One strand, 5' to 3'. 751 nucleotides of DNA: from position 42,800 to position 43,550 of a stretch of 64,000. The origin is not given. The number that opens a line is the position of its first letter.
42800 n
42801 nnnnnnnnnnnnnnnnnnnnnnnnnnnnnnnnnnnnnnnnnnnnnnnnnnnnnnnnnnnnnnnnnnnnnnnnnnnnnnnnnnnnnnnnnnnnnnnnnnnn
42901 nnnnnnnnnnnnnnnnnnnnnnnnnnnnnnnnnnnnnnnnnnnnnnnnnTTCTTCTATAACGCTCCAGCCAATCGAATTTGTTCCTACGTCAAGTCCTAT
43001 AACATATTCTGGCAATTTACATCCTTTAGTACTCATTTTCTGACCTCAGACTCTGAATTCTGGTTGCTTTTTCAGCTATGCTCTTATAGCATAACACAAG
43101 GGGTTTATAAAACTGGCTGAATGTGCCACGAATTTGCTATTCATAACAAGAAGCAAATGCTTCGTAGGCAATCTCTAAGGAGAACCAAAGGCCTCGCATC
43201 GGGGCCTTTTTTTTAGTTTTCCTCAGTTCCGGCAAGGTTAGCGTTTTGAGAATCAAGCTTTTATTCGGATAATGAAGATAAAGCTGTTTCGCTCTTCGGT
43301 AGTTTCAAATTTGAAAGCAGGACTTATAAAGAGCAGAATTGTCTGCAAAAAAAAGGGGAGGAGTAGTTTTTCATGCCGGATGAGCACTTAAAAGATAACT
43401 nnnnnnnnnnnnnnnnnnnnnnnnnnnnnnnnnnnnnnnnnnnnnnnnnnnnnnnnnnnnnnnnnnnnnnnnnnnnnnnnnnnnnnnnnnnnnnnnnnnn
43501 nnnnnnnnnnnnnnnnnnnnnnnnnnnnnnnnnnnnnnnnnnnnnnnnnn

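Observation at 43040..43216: Orphan tracrRNA-like candidate divergent from the cas9 start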

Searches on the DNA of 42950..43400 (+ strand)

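Call 28: build_rna_model(alignment_id=A2)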
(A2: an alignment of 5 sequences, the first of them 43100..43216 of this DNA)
Model R1 built from alignment A2 (5 sequences, 138 columns); structure: RNAalifold consensus.
model positions 117; base pairs 20; branch points 2; effective number of sequences 1.45; information 0.591 bits per position. Calibrated on 0.2 Mb of random sequence (short: E-values are rough).
structure used (alignment columns):
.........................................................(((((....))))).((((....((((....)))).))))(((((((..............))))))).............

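Call 29: search_with_rna_model(model_id=R1, sources=[window, L001, L002, L003, L006, L008, L009, L010, L011, L012, L013, L014, L015, L016, L017, L018, L019, L020], max_evalue=1, make_alignment=true)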
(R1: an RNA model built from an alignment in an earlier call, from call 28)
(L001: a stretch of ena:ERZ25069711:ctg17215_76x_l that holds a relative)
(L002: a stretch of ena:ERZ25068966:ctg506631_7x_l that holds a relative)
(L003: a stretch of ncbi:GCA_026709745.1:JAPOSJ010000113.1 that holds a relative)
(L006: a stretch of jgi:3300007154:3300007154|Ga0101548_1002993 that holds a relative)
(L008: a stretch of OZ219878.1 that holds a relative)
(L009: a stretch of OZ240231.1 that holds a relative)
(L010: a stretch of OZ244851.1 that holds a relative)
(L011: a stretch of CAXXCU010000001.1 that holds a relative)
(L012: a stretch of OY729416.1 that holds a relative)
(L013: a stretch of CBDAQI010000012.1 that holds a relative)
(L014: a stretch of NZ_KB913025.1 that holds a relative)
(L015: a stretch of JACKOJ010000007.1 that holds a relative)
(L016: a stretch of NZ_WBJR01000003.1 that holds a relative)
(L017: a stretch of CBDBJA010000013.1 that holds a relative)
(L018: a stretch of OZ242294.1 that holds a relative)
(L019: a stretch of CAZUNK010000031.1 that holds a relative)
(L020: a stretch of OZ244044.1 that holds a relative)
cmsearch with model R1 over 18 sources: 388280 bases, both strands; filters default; matches with E-value up to 1: 62.
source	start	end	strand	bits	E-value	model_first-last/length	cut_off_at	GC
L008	9499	9615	-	141.8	1.2e-24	1-117/117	no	0.39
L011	9502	9618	-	140.4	2.2e-24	1-117/117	no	0.41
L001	9832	9948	-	140.1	2.5e-24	1-117/117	no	0.41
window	43100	43216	+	135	2.5e-23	1-117/117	no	0.44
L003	9811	9928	-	125.1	2e-21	1-117/117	no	0.42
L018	7048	7163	-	125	2.1e-21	1-117/117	no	0.41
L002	8603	8720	-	124.1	3.1e-21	1-117/117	no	0.4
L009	9489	9606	-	124.1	3.1e-21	1-117/117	no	0.4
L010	9496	9615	-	122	7.9e-21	1-117/117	no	0.4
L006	1339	1469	-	97.6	4.3e-16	1-117/117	no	0.44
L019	1845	1963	-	93.3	2.9e-15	1-117/117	no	0.39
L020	9495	9621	-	82.7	3.3e-13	1-117/117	no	0.42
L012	9462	9590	-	81.9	4.7e-13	1-117/117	no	0.43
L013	9500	9627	-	76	6.6e-12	1-117/117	no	0.38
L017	9484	9626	-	68.1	2.2e-10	1-117/117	no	0.41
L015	9553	9666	-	50.9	4.6e-07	1-117/117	no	0.46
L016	9532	9653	-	45.2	5.9e-06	1-117/117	no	0.44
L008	14109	14187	+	28.9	0.0086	1-117/117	no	0.42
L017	14092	14145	+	28.7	0.0093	1-117/117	no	0.35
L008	17624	17675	+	24.6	0.057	1-117/117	no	0.33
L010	15066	15129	+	24.4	0.064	1-117/117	no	0.34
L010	14539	14617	+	24.2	0.07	1-117/117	no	0.43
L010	14474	14529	+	23.7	0.088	1-117/117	no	0.38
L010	15527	15604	+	23.6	0.089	1-117/117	no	0.45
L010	14736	14814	+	23.3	0.1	1-117/117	no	0.38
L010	15264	15342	+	23.2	0.11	1-117/117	no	0.37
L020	14878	14951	+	23.1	0.11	1-117/117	no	0.38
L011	14296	14346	+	23.1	0.12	1-117/117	no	0.35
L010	14078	14156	+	22.7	0.14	1-117/117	no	0.46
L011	14823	14891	+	22.6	0.14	1-117/117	no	0.48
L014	9518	9668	-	22.6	0.14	1-117/117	no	0.45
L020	15340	15419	+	22.5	0.15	1-117/117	no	0.39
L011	15020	15098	+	22.4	0.16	1-117/117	no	0.49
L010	14342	14420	+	22.4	0.16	1-117/117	no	0.42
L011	14231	14283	+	22.2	0.17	1-117/117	no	0.45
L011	14625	14688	+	22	0.18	1-117/117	no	0.34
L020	14217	14275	+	22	0.18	1-117/117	no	0.49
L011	14493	14571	+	22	0.18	1-117/117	no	0.44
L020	14812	14871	+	21.9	0.2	1-117/117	no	0.35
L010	15395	15473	+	21.6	0.22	1-117/117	no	0.35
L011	15480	15558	+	21.5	0.23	1-117/117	no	0.43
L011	14427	14482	+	21.3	0.26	1-117/117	no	0.43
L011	14691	14769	+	21.2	0.26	1-117/117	no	0.43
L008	17756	17809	+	20.7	0.33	1-117/117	no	0.39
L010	15198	15246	+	20.5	0.37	1-117/117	no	0.37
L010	14934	15012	+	20.4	0.38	1-117/117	no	0.39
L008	14307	14360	+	20.4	0.38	1-117/117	no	0.33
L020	14481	14560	+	20.1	0.43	1-117/117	no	0.46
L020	14746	14792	+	20.1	0.44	1-117/117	no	0.43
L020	14349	14410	+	19.8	0.48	1-117/117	no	0.37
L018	13351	13405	+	19.6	0.53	1-117/117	no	0.42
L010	15132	15187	+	19.5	0.56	1-117/117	no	0.36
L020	14283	14333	+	19.1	0.66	1-117/117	no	0.45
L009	14098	14172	+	19.1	0.68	1-117/117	no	0.47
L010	14868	14925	+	19.1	0.69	1-117/117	no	0.34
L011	14954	14998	+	19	0.72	1-117/117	no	0.44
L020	15076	15122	+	18.7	0.79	1-117/117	no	0.45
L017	15212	15287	+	18.7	0.8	1-117/117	no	0.38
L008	18281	18339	+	18.7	0.81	1-117/117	no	0.36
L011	14361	14406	+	18.4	0.93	1-117/117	no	0.41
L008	18018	18095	+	18.3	0.97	1-117/117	no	0.37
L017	15344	15446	+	18.2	0.99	1-117/117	no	0.4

Alignment A3: 62 matches aligned to the model, 222 columns, each read 5' to 3' on its own strand. Consensus structure (alignment columns), stored with it:
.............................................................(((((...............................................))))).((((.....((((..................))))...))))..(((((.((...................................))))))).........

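Call 30: search_with_rna_model(model_id=R1, sources=[window, L001, L002, L003, L006, L008, L009, L010, L011, L012, L013, L014, L015, L016, L017, L018, L019, L020], max_evalue=0.0001, make_alignment=true)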
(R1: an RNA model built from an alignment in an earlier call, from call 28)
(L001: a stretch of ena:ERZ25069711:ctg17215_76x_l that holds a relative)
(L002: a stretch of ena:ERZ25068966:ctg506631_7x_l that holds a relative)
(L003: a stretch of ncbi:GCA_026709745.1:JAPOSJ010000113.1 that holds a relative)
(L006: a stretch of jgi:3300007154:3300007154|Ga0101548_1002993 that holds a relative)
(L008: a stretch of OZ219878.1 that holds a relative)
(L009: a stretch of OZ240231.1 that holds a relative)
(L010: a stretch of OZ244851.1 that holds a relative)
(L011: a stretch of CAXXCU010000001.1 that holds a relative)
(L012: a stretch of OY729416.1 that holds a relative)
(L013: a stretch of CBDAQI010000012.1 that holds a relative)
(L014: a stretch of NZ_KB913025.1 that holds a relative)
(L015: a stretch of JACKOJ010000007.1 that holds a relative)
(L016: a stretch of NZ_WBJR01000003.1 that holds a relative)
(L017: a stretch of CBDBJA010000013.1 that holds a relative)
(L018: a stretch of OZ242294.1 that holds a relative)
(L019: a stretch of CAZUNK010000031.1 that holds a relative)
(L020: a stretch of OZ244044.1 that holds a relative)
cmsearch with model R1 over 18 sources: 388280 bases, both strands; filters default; matches with E-value up to 0.0001: 17.
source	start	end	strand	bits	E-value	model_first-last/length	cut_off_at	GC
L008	9499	9615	-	141.8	1.2e-24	1-117/117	no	0.39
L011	9502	9618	-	140.4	2.2e-24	1-117/117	no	0.41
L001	9832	9948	-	140.1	2.5e-24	1-117/117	no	0.41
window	43100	43216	+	135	2.5e-23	1-117/117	no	0.44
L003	9811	9928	-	125.1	2e-21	1-117/117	no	0.42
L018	7048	7163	-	125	2.1e-21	1-117/117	no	0.41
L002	8603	8720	-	124.1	3.1e-21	1-117/117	no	0.4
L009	9489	9606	-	124.1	3.1e-21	1-117/117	no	0.4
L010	9496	9615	-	122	7.9e-21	1-117/117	no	0.4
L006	1339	1469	-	97.6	4.3e-16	1-117/117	no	0.44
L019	1845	1963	-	93.3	2.9e-15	1-117/117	no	0.39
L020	9495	9621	-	82.7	3.3e-13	1-117/117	no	0.42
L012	9462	9590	-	81.9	4.7e-13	1-117/117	no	0.43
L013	9500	9627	-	76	6.6e-12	1-117/117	no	0.38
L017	9484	9626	-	68.1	2.2e-10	1-117/117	no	0.41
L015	9553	9666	-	50.9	4.6e-07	1-117/117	no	0.46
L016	9532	9653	-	45.2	5.9e-06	1-117/117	no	0.44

Alignment A4: 17 matches aligned to the model, 172 columns, each read 5' to 3' on its own strand. Consensus structure (alignment columns), stored with it:
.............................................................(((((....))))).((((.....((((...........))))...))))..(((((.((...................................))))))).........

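Call 36: search_rna_families(source=window, start=42950, end=43400, threshold=evalue, max_evalue=10)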
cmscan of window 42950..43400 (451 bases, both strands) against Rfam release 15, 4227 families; matches with E-value up to 10: 11.
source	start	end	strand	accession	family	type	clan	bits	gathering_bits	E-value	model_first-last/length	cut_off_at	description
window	43147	43214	+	RF01859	Phe_leader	Cis-reg; leader;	-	21.8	55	0.27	1-125/125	no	Phenylalanine leader peptide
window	43251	43315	-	RF00109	Vimentin3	Cis-reg;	-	17.5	36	3.5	1-67/67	no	Vimentin 3' UTR protein-binding region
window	43189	43242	-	RF02236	asX2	Gene; sRNA;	-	17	70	0.71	1-87/87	no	Xanthomonas sRNA asX2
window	43078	43216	+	RF04182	GibS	Gene; sRNA;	-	16.4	115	8.6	1-142/142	no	GibS sRNA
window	43129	43212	+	RF02348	tracrRNA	Gene; CRISPR;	-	15.7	70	6.5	1-92/92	no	Trans-activating crRNA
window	43143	43242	-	RF01770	rimP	Cis-reg; leader;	-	15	47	8.9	1-102/102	no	Gammaprotebacteria rimP leader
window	43170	43212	+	RF01388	isrD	Gene; sRNA;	-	14.9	37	2.7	1-51/51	no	isrD Hfq binding RNA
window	43325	43358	+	RF01079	RF_site3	Cis-reg; frameshift_element;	-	14.9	50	5.4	1-39/39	no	Putative RNA-dependent RNA polymerase ribosomal frameshift site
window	43159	43265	+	RF01770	rimP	Cis-reg; leader;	-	14.9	47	9.4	1-102/102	no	Gammaprotebacteria rimP leader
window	43152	43222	+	RF00519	suhB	Gene; sRNA;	CL00108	13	41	5.1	1-77/77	no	Makes More Granules Regulator RNA (mmgR)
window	43369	43388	-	RF01310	sR7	Gene; snRNA; snoRNA; CD-box;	-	11.5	37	4.2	39-57/57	no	Small nucleolar RNA sR7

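Call 38: search_with_rna_model(model_id=R1, sources=[L021, L022, L023, L024, L025], max_evalue=1)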
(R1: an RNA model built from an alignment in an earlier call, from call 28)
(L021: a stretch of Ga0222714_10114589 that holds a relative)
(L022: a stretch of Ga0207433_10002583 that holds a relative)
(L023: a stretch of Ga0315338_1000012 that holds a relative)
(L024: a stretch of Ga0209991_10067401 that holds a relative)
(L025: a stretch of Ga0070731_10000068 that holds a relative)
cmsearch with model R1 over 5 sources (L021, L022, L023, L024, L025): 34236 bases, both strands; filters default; matches with E-value up to 1: 3.
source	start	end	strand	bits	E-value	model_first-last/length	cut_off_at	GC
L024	13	118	+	17.6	0.11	1-117/117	no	0.34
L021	899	987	-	14.8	0.4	1-117/117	no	0.42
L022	3602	3694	+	13.8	0.62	1-117/117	no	0.28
